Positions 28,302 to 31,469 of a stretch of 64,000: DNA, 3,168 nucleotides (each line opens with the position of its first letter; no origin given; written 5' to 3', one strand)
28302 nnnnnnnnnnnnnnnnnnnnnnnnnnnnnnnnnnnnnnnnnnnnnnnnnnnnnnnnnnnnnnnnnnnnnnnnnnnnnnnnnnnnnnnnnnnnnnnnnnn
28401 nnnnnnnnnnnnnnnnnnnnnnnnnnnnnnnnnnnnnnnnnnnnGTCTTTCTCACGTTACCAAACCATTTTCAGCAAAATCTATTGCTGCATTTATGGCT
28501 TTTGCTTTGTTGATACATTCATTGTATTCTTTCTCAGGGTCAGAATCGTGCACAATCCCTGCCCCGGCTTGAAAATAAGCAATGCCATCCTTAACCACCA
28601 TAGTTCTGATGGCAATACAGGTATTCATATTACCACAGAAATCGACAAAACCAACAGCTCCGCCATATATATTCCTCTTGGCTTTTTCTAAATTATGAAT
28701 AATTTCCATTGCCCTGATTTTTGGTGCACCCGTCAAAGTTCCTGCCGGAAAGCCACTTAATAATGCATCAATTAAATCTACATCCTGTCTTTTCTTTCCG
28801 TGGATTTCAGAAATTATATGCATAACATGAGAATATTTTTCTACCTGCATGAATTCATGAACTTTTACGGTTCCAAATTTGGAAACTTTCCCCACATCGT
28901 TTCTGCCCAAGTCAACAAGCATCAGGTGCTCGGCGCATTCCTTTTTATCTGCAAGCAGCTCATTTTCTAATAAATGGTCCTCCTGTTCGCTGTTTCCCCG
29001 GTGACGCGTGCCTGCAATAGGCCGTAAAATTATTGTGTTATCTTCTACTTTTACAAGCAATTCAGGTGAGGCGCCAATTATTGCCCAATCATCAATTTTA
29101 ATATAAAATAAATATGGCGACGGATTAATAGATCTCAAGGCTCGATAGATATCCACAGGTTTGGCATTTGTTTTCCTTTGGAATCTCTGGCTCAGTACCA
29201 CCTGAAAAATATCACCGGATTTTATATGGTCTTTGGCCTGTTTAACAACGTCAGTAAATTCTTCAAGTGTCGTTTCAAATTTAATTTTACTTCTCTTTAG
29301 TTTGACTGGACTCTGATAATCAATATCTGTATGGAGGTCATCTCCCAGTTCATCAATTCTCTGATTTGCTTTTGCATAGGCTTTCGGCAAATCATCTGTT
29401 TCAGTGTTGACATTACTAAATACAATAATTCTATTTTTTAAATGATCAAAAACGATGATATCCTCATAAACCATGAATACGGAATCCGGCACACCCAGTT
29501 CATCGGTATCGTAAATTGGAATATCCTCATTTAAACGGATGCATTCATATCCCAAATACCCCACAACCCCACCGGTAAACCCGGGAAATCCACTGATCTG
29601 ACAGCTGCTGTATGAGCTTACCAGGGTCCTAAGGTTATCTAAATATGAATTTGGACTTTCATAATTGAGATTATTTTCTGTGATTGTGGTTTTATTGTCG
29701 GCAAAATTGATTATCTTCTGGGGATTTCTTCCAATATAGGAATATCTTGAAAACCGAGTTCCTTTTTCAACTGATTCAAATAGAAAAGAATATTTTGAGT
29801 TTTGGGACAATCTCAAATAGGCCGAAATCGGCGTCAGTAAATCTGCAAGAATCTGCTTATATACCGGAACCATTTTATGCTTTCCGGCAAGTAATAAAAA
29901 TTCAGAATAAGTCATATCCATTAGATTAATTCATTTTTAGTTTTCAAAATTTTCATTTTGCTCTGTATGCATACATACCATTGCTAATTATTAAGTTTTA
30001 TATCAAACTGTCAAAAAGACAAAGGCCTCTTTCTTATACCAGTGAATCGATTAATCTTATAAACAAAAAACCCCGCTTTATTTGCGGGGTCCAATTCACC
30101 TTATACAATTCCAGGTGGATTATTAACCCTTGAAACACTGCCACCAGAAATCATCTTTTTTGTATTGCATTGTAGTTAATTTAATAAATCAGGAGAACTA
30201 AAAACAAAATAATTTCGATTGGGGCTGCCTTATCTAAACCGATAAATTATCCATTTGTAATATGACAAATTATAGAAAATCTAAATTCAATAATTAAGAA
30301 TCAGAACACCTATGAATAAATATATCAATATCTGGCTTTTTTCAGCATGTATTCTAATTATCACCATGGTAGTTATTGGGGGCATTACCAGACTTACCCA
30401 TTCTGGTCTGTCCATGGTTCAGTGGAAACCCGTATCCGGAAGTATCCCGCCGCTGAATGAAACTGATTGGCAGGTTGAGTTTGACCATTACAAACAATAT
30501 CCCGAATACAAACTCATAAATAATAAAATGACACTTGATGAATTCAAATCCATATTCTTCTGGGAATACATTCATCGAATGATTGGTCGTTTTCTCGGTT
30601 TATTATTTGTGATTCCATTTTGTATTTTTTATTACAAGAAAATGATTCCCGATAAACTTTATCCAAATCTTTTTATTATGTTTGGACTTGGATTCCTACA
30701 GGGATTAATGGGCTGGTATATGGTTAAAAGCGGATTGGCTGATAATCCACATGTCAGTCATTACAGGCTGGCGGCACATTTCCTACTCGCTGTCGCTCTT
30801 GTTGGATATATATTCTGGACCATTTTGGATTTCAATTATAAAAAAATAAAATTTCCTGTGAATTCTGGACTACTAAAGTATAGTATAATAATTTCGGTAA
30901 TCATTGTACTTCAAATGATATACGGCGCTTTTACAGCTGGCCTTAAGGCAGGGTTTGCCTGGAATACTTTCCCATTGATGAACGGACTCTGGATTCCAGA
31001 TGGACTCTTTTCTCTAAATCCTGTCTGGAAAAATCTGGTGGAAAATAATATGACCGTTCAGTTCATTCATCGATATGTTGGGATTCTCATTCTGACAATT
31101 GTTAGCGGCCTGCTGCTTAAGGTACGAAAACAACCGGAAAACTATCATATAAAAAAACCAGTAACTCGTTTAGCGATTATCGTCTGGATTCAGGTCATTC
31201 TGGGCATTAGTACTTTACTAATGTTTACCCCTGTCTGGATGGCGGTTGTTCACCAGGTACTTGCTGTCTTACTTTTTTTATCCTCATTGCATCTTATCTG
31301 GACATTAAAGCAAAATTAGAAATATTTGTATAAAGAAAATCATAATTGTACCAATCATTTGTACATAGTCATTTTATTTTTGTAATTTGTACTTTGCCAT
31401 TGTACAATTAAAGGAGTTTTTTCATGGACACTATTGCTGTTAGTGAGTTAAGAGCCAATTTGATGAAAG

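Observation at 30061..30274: Unlisted trp leader peptide with tandem TGG codons plus terminator upstream of trpE: ribosome-mediated attenuator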

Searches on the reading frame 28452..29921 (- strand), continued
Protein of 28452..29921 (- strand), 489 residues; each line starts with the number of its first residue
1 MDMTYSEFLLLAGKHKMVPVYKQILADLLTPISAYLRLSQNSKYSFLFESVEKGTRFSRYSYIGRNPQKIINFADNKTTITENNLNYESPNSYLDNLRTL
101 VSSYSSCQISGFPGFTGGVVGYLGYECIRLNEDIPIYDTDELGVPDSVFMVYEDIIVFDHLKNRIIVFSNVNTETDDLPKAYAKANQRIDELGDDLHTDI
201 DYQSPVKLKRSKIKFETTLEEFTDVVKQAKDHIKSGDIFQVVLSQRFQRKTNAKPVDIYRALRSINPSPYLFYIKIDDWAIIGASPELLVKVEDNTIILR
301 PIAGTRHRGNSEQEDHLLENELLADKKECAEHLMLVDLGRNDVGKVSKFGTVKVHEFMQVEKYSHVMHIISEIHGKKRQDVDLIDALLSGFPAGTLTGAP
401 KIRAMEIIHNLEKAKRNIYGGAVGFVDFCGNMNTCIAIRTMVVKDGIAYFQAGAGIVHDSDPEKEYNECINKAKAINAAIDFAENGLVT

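Call 33: find_encoding_contigs(protein=P0051, flank=900, max_places=3)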
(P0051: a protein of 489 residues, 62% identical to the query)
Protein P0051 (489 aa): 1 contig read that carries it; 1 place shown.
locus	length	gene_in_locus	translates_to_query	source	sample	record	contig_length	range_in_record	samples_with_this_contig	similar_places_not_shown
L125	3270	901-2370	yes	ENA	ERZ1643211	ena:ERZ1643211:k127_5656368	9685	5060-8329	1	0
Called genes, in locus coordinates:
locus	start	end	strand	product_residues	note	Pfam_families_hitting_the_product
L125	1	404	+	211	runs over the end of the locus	PF00583:Acetyltransf_1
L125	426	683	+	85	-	PF01817:CM_2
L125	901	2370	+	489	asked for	PF04715:, PF00425:Chorismate_bind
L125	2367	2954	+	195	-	PF00117:GATase, PF07722:Peptidase_C26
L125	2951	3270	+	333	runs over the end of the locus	PF02885:Glycos_trans_3N, PF00591:Glycos_transf_3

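Call 34: find_encoding_contigs(protein=P0008, flank=900, max_places=3)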
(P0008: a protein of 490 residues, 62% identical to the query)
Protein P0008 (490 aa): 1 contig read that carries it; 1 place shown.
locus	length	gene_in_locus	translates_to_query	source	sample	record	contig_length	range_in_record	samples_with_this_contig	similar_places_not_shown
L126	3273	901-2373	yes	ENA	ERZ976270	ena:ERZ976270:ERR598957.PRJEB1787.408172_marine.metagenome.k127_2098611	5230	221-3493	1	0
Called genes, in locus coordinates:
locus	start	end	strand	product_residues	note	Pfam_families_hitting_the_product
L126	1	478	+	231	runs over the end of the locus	?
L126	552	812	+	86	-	PF01817:CM_2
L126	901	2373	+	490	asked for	PF04715:, PF00425:Chorismate_bind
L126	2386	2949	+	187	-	PF00117:GATase, PF07722:Peptidase_C26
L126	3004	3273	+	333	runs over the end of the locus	PF02885:Glycos_trans_3N, PF00591:Glycos_transf_3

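Call 53: list_cluster_members(proteins=[P0001, P0003, P0004, P0118, P0035, P0051])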
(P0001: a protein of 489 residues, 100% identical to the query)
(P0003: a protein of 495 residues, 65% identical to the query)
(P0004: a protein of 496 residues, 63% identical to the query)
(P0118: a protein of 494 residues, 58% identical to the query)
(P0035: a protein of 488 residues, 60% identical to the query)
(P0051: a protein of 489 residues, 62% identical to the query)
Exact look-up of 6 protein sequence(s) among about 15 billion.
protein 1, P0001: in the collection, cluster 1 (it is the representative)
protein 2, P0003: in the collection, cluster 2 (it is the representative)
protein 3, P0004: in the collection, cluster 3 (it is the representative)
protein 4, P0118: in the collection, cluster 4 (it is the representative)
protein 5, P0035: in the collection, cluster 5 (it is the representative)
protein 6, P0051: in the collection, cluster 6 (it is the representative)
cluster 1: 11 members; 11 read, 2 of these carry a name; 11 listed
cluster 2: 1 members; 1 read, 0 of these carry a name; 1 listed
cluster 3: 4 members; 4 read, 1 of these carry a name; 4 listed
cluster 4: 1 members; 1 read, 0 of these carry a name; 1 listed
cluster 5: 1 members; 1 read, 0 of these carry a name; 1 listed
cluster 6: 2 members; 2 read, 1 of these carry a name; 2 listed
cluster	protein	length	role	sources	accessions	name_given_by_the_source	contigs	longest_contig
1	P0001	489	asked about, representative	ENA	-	-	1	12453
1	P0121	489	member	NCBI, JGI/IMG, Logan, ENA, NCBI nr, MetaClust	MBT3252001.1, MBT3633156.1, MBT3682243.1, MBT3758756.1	MAG: anthranilate synthase component I [Candidatus Marinimicrobia bacterium] | anthranilate synthase component 1 | anthranilate synthase component I [Candidatus Neomarinimicrobiota bacterium]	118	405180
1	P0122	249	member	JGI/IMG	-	anthranilate synthase component 1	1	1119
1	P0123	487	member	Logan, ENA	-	-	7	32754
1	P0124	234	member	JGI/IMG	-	-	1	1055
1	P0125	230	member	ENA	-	-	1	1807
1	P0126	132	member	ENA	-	-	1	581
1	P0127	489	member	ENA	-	-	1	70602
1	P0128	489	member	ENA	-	-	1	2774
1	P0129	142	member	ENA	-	-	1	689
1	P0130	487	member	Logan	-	-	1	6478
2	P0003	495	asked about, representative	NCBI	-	-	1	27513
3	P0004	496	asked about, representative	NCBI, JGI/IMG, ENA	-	-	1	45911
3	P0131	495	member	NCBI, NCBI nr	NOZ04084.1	MAG: anthranilate synthase component I [FCB group bacterium] | anthranilate synthase component I [FCB group bacterium]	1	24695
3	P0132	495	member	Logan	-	-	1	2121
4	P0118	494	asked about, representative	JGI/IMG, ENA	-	-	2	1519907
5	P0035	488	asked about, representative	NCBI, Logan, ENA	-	-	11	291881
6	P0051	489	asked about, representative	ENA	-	-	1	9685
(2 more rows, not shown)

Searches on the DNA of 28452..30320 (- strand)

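Call 6: search_rna_families(source=window, start=29880, end=30320, threshold=evalue, max_evalue=10, show_alignments=5)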
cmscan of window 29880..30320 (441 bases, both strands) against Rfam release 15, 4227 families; matches with E-value up to 10: 18.
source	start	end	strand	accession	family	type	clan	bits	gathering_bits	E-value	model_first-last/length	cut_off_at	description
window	30063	30152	-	RF00513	Trp_leader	Cis-reg; leader;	-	28.7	41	0.00068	1-100/100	no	Tryptophan operon leader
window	30079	30164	-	RF00038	PrfA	Cis-reg; thermoregulator;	-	19.9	88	3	1-132/132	no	PrfA thermoregulator UTR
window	30180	30256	+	RF03100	RAGATH-27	Gene; sRNA;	-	18.7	76.1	4.5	1-86/86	no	RAGATH-27 RNA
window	29985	30032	-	RF01711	Lnt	Cis-reg;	-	18.4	55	3.2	1-63/63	no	Lnt RNA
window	30059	30093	+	RF02416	TCV_H4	Cis-reg;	-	18.2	50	1.3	1-51/51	no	Turnip crinkle virus 3'UTR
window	29886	29962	+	RF00203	snoR160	Gene; snRNA; snoRNA; CD-box;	-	18.1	42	5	1-80/80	no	Small nucleolar RNA R160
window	30062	30228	-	RF00022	GcvB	Gene;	-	18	42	0.089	1-204/204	no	GcvB RNA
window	30062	30119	-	RF02837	anti-hemB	Gene; sRNA;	-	17.6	49.5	0.11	1-81/81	no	Burkholderia RNA 7 (anti-hemB)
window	30060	30222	-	RF02073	STnc260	Gene; sRNA;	-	17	100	5.7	1-176/176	no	Salmonella enterica sRNA STnc260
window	30013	30120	-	RF01770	rimP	Cis-reg; leader;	-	16.6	47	4.1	1-102/102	no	Gammaprotebacteria rimP leader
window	30249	30317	+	RF01183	SNORD19B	Gene; snRNA; snoRNA; CD-box;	CL00048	16.5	50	8.9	1-84/84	no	Small nucleolar RNA SNORD19B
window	30062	30119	-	RF02278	Betaproteobacteria_toxic_sRNA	Gene; sRNA;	-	15.7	50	1.3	8-64/64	no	Betaproteobacteria toxic small RNA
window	29897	29943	-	RF00570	SNORD64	Gene; snRNA; snoRNA; CD-box;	CL00069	15.5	40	5.5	1-67/67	no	Small Nucleolar RNA SNORD64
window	30059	30187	-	RF02079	STnc180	Gene; sRNA;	-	14.7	50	1.8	1-208/208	no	Enterobacterial sRNA STnc180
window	30150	30256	-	RF04359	Plastid-GIID1-clpP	Intron;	-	13.8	140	6.7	52-174/179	no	Plastid group II-D1 clpP intron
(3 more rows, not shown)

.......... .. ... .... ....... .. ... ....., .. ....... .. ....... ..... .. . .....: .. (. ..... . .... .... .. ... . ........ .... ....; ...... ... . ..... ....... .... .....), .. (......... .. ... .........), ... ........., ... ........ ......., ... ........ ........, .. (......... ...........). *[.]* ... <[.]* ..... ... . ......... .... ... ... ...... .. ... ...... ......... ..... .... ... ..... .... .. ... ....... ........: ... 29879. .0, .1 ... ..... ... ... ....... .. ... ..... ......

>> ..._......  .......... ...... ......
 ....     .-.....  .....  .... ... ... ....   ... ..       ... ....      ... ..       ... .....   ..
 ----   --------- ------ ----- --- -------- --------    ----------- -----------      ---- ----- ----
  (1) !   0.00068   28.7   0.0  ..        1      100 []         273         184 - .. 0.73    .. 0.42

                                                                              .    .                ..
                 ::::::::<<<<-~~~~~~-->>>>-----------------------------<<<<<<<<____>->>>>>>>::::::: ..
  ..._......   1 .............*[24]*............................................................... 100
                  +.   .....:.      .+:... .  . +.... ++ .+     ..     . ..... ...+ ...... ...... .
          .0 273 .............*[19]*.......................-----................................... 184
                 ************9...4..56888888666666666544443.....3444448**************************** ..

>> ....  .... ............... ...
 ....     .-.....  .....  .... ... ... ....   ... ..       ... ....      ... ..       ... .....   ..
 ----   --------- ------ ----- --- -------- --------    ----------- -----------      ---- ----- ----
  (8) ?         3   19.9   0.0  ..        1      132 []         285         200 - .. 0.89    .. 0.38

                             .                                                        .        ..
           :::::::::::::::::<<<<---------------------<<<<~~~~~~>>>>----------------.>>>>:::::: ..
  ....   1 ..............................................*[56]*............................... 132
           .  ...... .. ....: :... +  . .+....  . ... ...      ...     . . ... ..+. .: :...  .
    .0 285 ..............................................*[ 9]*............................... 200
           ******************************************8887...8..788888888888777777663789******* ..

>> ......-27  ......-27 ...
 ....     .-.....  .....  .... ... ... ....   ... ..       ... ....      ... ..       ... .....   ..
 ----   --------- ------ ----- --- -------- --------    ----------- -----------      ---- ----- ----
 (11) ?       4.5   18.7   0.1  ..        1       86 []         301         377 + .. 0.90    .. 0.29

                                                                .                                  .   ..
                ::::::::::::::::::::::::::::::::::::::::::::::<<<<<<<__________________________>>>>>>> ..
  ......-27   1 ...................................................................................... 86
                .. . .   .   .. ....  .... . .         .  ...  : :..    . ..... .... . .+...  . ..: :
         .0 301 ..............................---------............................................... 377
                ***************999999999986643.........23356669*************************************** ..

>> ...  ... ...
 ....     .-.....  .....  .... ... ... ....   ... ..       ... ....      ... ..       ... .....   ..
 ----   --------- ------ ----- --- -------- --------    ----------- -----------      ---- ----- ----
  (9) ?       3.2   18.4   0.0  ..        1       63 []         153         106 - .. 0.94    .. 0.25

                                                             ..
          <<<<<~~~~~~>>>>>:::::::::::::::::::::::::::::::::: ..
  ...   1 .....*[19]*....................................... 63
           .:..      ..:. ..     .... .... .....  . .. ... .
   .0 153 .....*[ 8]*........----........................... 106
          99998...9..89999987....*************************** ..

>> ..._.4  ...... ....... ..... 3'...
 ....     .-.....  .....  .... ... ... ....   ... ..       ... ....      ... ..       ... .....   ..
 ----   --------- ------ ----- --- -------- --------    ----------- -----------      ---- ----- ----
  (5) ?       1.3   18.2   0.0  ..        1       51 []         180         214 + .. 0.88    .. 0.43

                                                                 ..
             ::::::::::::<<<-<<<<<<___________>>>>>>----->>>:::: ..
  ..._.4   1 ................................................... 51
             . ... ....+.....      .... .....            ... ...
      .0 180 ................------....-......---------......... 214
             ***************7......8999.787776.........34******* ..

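Call 41: search_rna_families(sources=[L018, L019, L020, L022, L023, L112, L116, L125, L026, L027, L058, L075], threshold=evalue, max_evalue=0.1)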
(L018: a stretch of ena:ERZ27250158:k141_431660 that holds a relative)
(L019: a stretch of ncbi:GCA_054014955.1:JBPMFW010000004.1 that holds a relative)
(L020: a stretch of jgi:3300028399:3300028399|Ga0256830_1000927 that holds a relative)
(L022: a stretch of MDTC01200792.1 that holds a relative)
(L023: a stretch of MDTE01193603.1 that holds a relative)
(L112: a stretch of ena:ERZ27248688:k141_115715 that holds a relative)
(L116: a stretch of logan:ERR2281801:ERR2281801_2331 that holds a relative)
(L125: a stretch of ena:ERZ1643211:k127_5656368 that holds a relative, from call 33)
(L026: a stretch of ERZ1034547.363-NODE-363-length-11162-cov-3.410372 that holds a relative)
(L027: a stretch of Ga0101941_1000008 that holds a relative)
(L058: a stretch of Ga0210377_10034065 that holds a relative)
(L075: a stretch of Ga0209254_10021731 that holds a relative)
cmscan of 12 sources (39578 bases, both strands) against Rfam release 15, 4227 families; matches with E-value up to 0.1: 2.
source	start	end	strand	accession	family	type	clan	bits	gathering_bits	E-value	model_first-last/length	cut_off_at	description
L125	773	879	+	RF00513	Trp_leader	Cis-reg; leader;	-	31.7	41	0.01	1-100/100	no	Tryptophan operon leader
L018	973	1062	+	RF00513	Trp_leader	Cis-reg; leader;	-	29.8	41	0.031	1-100/100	no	Tryptophan operon leader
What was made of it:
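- On Rfam Trp_leader (RF00513): The window scores 28.7 bits (call 6), L018 29.8 and L125 31.7 (call 41).
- The Rfam Trp_leader model matches at 28.7-31.7 bits, E=7e-4 to 0.03 (calls 6, 41).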

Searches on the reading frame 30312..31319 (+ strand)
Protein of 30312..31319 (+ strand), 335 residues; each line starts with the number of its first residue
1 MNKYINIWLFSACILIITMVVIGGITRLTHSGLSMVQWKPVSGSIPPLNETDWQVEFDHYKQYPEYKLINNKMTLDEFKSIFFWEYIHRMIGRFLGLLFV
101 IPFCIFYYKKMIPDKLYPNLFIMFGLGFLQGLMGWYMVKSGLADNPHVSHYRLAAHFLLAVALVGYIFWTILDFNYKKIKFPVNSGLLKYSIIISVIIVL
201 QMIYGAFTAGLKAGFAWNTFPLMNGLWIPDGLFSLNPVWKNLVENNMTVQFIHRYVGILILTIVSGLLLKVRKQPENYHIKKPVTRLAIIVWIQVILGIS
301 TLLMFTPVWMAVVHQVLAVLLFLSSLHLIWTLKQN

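Call 5: search_protein_families(library=ncbifam, proteins=[window:30312-31319:+])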
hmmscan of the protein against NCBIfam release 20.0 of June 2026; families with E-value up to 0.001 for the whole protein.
window:30312-31319:+ (335 aa): 1 family
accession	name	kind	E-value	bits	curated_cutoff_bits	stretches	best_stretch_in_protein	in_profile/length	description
NF045570.1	HemSynCtaAAlphapr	equivalog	1.1e-89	301.1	550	1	3-326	36-365/380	heme A synthase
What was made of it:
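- Checked: Neighbour: the gene at 30312 (+) is a divergent heme A synthase (call 5).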
